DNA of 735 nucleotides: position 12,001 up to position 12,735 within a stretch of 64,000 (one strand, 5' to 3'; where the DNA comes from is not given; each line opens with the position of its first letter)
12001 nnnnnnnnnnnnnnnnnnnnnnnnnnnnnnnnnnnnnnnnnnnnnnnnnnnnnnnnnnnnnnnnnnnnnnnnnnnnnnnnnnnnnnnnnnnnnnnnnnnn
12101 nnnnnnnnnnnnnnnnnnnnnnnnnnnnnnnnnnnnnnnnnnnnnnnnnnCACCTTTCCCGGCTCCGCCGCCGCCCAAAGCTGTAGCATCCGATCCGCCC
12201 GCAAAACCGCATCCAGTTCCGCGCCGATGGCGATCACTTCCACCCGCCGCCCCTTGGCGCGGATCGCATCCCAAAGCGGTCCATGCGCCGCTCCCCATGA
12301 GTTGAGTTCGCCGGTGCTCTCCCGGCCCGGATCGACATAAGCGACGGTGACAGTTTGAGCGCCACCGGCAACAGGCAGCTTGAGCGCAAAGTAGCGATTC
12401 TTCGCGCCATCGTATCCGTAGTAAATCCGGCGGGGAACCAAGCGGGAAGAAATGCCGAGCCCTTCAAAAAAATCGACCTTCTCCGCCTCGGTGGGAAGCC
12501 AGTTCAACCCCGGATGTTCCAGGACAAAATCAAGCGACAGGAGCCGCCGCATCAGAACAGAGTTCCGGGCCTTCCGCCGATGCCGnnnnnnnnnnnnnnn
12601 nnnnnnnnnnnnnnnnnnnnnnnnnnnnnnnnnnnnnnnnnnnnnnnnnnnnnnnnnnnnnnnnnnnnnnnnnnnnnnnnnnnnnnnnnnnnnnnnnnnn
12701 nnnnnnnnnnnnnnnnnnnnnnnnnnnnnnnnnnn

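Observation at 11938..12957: Family-X paralogs: nearly identical N-terminal half, divergent C-terminal third next to the variable DNA sites, coupled to the T4SS coupling protein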

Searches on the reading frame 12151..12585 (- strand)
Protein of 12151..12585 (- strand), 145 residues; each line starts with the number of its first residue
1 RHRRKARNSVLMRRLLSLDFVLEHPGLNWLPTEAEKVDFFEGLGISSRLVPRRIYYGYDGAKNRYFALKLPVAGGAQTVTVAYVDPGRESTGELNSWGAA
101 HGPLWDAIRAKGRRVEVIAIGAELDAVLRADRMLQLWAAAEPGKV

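Call 79: predict_structure(alignment_id=A6)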
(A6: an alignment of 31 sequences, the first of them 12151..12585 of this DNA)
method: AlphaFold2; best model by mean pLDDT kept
length: 145 residues; sequences in the alignment: 31
mean_pLDDT: 94.6   pTM: 0.87
mean pLDDT of the five models: 94.6, 94.4, 94.4, 93.5, 93.2
residues with pLDDT >= 90: 130; 70-90: 12; 50-70: 2; < 50: 1
segments of 3 or more residues with pLDDT < 50: none
pLDDT, mean of each block of 10 residues (from residue 1): 80 97 98 98 98 95 96 98 95 95 97 98 95 93 78
secondary structure, 60 per line:
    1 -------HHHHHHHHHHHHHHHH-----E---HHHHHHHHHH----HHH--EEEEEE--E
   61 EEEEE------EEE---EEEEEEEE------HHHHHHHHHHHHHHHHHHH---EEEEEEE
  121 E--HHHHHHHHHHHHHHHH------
elements in order: H8-23 H33-42 E52-57 E60-65 E72-74 E78-85 H92-110 E114-121 H124-139

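Call 82: fold_search(model_id=the predicted structure, library=pdb)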
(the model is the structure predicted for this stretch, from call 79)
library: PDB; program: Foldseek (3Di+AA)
matches with E <= 10: 524; with E <= 0.001: 0
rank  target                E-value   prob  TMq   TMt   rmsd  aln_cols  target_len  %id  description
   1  9nl2_A                5.9e-02  0.66  0.38  0.08   7.9       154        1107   10  Structure of R2 retrotransposon protein from Platysternon megacephalum initiating target-primed reverse transcription (released 2025-06-18)
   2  8qhd_C                7.6e-02  0.80  0.47  0.05   8.9       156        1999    8  Hantaan virus polymerase in hexameric state (released 2024-03-27)
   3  5cuk                  9.8e-02  0.38  0.25  0.34  10.2        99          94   15  Crystal structure of the PscP SS domain (released 2015-12-02)
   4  1jhw                  1.3e-01  0.41  0.28  0.15   8.0        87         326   15  Ca2+-binding Mimicry in the Crystal Structure of the Eu3+-Bound Mutant Human Macrophage Capping Protein Cap G (released 2002-06-28)
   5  7ex6_B                1.7e-01  0.30  0.35  0.31  12.8       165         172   12  Crystal structure of Ebinur Lake virus cap snatching endonuclease in complex with inhibitor 11 (released 2022-02-16)
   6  2p14                  1.8e-01  0.35  0.30  0.24   7.7        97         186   13  Crystal structure of small subunit (R.BspD6I2) of the heterodimeric restriction endonuclease R.BspD6I (released 2008-03-11)
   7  4i1t                  2.0e-01  0.41  0.40  0.35  12.6       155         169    8  Crystal structure of the cap-snatching endonuclease from Pichinde virus (released 2014-02-26)
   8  5fae                  2.1e-01  0.20  0.26  0.32  12.8       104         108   15  N184K pathological variant of gelsolin domain 2 (trigonal form) (released 2016-10-05)
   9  1kcq                  2.4e-01  0.25  0.23  0.29   7.6        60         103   18  Human Gelsolin Domain 2 with a Cd2+ bound (released 2002-01-04)
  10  6p4o_D                2.4e-01  0.08  0.17  0.08  13.2       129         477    6  Complex of XPB helicase with Bax1 endonuclease from Sulfurisphaera tokodaii at 3.15 Angstroms resolution (released 2020-06-03)
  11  7ewv_A                2.5e-01  0.23  0.35  0.31  12.6       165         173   12  Crystal structure of Ebinur Lake virus cap snatching endonuclease (H34A mutant) (released 2022-01-26)
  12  8fg6_B                2.5e-01  0.07  0.16  0.16  15.1       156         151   10  Design of amyloidogenic peptide traps (released 2024-03-20)
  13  6h1f_B                2.9e-01  0.12  0.25  0.23   9.5        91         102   15  Structure of the nanobody-stabilized gelsolin D187N variant (second domain) (released 2019-01-23)
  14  8csr_6                2.9e-01  0.07  0.18  0.20  17.5       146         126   12  Human mitochondrial small subunit assembly intermediate (State C) (released 2022-12-14)
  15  6qw3                  3.3e-01  0.23  0.23  0.29   7.8        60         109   18  Calcium-bound gelsolin domain 2 (released 2019-08-28)
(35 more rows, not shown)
